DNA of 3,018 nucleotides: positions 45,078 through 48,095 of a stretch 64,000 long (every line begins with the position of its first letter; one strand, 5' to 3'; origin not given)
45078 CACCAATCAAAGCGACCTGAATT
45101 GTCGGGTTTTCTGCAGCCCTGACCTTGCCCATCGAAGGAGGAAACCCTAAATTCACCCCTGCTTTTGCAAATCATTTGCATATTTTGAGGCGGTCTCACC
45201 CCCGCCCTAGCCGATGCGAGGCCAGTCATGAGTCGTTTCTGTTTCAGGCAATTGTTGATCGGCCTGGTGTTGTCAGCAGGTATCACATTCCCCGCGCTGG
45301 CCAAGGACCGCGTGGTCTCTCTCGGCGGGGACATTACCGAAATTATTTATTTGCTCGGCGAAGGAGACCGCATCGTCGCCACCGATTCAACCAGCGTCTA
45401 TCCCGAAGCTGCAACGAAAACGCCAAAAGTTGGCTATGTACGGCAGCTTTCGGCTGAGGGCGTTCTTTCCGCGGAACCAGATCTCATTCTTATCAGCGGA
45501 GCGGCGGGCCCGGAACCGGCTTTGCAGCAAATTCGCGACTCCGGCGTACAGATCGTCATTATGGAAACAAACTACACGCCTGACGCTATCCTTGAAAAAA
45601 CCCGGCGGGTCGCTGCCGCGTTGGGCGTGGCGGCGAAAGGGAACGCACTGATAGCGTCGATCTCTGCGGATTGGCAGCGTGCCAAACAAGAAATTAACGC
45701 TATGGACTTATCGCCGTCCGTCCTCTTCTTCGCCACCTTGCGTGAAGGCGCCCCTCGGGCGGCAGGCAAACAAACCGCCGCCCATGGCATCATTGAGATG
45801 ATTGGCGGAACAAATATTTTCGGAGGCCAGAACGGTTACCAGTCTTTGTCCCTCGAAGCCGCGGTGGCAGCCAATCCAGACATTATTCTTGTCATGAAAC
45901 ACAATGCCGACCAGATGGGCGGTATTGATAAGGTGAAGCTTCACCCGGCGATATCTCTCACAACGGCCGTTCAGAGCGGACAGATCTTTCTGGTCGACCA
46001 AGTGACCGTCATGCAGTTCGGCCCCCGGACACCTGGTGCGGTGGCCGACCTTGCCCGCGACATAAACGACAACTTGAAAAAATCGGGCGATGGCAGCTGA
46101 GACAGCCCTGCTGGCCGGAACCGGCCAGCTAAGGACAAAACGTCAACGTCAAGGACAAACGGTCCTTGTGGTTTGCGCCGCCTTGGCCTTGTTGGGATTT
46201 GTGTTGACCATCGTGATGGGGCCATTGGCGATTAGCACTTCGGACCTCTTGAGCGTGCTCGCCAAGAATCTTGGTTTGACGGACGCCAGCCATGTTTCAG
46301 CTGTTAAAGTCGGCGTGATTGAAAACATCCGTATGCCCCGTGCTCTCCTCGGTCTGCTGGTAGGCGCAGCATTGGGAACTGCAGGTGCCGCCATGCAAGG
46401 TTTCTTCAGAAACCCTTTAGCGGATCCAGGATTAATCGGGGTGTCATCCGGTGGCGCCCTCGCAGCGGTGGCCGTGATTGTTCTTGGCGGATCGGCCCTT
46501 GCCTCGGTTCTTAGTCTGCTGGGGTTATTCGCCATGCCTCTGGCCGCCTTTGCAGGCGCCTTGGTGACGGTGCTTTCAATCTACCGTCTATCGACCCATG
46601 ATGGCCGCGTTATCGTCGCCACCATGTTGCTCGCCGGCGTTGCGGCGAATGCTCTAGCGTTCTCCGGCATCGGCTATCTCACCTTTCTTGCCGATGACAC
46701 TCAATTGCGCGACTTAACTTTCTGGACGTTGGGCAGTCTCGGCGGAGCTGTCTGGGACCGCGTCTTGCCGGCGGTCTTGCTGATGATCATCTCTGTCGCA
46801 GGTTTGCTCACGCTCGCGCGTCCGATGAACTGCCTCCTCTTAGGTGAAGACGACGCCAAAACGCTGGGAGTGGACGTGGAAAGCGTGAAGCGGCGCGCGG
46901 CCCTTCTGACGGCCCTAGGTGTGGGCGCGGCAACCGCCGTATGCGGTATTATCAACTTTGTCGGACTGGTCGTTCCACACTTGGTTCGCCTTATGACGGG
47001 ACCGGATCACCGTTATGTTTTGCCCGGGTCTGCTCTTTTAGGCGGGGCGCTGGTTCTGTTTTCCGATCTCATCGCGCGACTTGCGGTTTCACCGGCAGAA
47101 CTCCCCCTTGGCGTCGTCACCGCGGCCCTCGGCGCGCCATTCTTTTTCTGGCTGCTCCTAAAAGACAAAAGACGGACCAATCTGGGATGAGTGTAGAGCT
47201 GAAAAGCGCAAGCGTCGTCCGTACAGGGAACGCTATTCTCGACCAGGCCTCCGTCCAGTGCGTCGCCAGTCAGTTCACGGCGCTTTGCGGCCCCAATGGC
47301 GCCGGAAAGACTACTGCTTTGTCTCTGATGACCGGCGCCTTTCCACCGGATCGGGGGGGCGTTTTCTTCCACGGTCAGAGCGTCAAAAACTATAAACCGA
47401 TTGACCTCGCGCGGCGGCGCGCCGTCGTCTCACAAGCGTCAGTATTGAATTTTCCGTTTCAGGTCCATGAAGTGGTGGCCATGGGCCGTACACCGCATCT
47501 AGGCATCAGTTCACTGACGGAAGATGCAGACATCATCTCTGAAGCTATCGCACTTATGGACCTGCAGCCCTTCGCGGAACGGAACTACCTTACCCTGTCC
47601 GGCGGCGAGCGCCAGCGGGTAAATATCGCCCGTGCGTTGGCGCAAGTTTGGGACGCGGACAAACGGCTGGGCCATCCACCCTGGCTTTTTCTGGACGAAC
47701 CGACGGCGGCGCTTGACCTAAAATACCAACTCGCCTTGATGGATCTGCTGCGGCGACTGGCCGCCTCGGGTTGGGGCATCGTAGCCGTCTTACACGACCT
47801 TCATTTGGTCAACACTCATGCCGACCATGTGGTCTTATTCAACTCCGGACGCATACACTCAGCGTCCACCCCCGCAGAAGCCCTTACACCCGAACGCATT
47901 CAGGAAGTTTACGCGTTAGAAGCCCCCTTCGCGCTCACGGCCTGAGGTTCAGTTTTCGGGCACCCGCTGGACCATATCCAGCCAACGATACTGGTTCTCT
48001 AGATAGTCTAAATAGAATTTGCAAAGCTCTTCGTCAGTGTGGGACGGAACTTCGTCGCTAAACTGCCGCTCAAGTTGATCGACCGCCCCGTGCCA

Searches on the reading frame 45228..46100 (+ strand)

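Call 31: search_protein_families(library=ncbifam, proteins=[window:45228-46100:+], max_evalue=0.00001)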
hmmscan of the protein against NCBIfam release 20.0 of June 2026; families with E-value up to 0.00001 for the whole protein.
window:45228-46100:+ (290 aa): 6 families
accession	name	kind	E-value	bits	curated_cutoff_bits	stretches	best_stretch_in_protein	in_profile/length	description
TIGR04281.1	peripla_PGF_1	equivalog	1.6e-26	93.3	325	1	27-282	22-267/330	PGF-CTERM-anchored ABC transporter substrate-binding protein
NF002894.0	PRK03379.1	equivalog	4.8e-17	62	234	1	13-230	10-221/266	vitamin B12 ABC transporter substrate-binding protein BtuF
NF052484.1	sider_BP_EitA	equivalog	5.1e-16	58.7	640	1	123-258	159-302/328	siderophore ABC transporter substrate-binding protein EitA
TIGR03868.1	F420-O_ABCperi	hypoth_equivalog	3.7e-15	55.9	392.4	1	25-280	16-285/287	putative F420-0 ABC transporter substrate-binding protein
TIGR03659.1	IsdE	equivalog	2.6e-08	33.4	298.65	1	27-226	39-234/292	heme ABC transporter substrate-binding protein IsdE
NF008200.0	PRK10957.1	equivalog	8.8e-07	28.2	205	0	67-175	109-216/330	Fe2+-enterobactin ABC transporter substrate-binding protein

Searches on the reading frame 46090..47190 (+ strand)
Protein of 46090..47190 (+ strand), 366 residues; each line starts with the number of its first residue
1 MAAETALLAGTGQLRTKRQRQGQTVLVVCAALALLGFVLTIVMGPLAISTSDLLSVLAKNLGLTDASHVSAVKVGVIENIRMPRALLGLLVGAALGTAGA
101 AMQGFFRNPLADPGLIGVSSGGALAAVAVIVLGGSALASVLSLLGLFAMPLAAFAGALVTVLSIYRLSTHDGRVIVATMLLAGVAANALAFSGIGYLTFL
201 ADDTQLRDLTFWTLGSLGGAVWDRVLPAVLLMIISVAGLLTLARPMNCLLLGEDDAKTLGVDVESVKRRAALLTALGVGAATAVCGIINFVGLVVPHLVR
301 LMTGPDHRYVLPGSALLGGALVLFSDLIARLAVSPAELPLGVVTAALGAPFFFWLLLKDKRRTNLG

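Call 31: search_protein_families(library=ncbifam, proteins=[window:46090-47190:+], max_evalue=0.00001)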
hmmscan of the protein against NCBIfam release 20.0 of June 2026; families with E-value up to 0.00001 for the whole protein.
window:46090-47190:+ (366 aa): 16 families
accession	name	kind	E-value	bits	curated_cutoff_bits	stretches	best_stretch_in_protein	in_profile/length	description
NF007081.0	PRK09535.1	equivalog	1.2e-82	278.2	461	1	68-359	82-361/366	vitamin B12 ABC transporter permease BtuC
NF003001.0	PRK03784.1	equivalog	6.9e-76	255.5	334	1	13-361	6-330/332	vitamin B12 ABC transporter permease BtuC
TIGR03869.1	F420-0_ABCperm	hypoth_equivalog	2.2e-63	214.5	437.35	1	36-361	5-323/325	putative F420-0 ABC transporter permease subunit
NF007299.0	PRK09777.1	equivalog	1.7e-57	195.1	406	1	27-358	6-316/318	Fe(3+) dicitrate ABC transporter permease subunit FecD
NF007867.0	PRK10577.1-3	subfamily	5.7e-52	177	849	1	14-361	377-707/710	Fe(3+)-hydroxamate ABC transporter permease FhuB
NF007872.0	PRK10577.2-3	equivalog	3.7e-51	174.3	727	2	19-326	10-298/676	Fe(3+)-hydroxamate ABC transporter permease FhuB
NF007760.0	PRK10441.1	equivalog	1.1e-50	172.7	428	1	30-362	17-332/335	Fe(3+)-siderophore ABC transporter permease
NF008407.0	PRK11228.1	equivalog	3.3e-49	167.6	396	1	62-356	40-326/330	iron-dicitrate ABC transporter permease FecC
NF007871.0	PRK10577.2-2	equivalog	4.3e-48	164.3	899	1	22-360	356-677/679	Fe(3+)-hydroxamate ABC transporter permease FhuB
NF007866.0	PRK10577.1-2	equivalog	1.6e-44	152.3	554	1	57-360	369-664/666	Fe(3+)-hydroxamate ABC transporter permease FhuB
NF007759.0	PRK10440.1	equivalog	7.5e-44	150.3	422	1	19-362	6-329/330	iron-enterobactin ABC transporter permease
NF007873.0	PRK10577.2-4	equivalog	1.6e-40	139.5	1012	1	67-358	22-300/646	Fe(3+)-hydroxamate ABC transporter permease FhuB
NF007870.0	PRK10577.2-1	equivalog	1.1e-34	120.1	1355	1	69-362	392-676/678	Fe(3+)-hydroxamate ABC transporter permease FhuB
NF007869.0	PRK10577.1-6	equivalog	1.1e-31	110.1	954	1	22-363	379-698/703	Fe(3+)-hydroxamate ABC transporter permease FhuB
NF007868.0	PRK10577.1-5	equivalog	3.1e-28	98.6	943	2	249-360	554-665/666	Fe(3+)-hydroxamate ABC transporter permease FhuB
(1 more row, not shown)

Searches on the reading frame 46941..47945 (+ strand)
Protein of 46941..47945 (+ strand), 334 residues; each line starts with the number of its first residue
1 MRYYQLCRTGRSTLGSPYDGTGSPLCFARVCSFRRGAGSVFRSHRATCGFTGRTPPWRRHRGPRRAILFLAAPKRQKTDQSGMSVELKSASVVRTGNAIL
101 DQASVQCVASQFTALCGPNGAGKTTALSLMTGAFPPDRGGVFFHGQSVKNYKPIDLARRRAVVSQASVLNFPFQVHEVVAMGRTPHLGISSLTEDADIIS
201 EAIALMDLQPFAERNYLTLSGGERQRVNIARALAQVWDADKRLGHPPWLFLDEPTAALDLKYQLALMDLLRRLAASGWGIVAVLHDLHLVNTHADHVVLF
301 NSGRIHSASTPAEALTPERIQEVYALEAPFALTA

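Call 31: search_protein_families(library=ncbifam, proteins=[window:46941-47945:+], max_evalue=0.00001)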
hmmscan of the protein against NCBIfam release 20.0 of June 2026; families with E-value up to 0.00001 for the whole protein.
window:46941-47945:+ (334 aa): 172 families (the best 25 are shown)
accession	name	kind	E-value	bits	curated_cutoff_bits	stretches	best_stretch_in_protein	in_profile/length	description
NF010068.0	PRK13548.1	equivalog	8.7e-79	264.3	261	1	84-328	5-244/261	heme ABC transporter ATP-binding protein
TIGR03873.1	F420-0_ABC_ATP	hypoth_equivalog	1.5e-63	214.4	372.4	1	86-328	3-238/256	putative F420-0 ABC transporter ATP-binding protein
NF007082.0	PRK09536.1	equivalog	2.6e-57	194.7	537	1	83-325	2-237/402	corrinoid ABC transporter ATPase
NF010067.0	PRK13547.1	equivalog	2.6e-54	184.3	374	1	89-326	6-254/272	heme ABC transporter ATP-binding protein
NF008409.0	PRK11231.1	equivalog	5.1e-45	153.8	375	1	85-328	3-239/255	Fe(3+) dicitrate ABC transporter ATP-binding protein FecE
NF002981.0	PRK03695.1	equivalog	5.8e-42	143.8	281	1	100-327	16-237/253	vitamin B12 ABC transporter ATP-binding protein BtuD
NF052485.1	sider_ATP_EitC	equivalog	6.4e-39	133.9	485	1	94-328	12-236/251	siderophore ABC transporter ATP-binding protein EitC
NF007863.0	PRK10575.1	equivalog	6.8e-38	130.5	433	1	76-326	3-247/265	Fe3+-hydroxamate ABC transporter ATP-binding protein FhuC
NF007606.0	PRK10253.1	equivalog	6.1e-35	120.9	497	1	99-327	22-244/266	iron-enterobactin ABC transporter ATP-binding protein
NF053840.1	MnTportMntADein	equivalog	1.4e-34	119.7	400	1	92-325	9-230/240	manganese ABC transporter ATP-binding protein MntA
NF040873.1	AztA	equivalog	7e-33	113.8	220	1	96-298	4-190/191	zinc ABC transporter ATP-binding protein AztA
TIGR03771.1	anch_rpt_ABC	equivalog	6.3e-30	104.5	268.8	1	110-327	6-212/223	anchored repeat-type ABC transporter ATP-binding subunit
TIGR02142.1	modC_ABC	equivalog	1.8e-28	99.8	285.05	1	94-319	8-224/353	molybdenum ABC transporter ATP-binding protein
NF043075.1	MMSYN1_0197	equivalog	3e-28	98.7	550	1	85-313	3-219/341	spermidine/putrescine ABC transporter ATP-binding protein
TIGR02673.1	FtsE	equivalog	5.4e-28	98.1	264.85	1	95-303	13-213/214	cell division ATP-binding protein FtsE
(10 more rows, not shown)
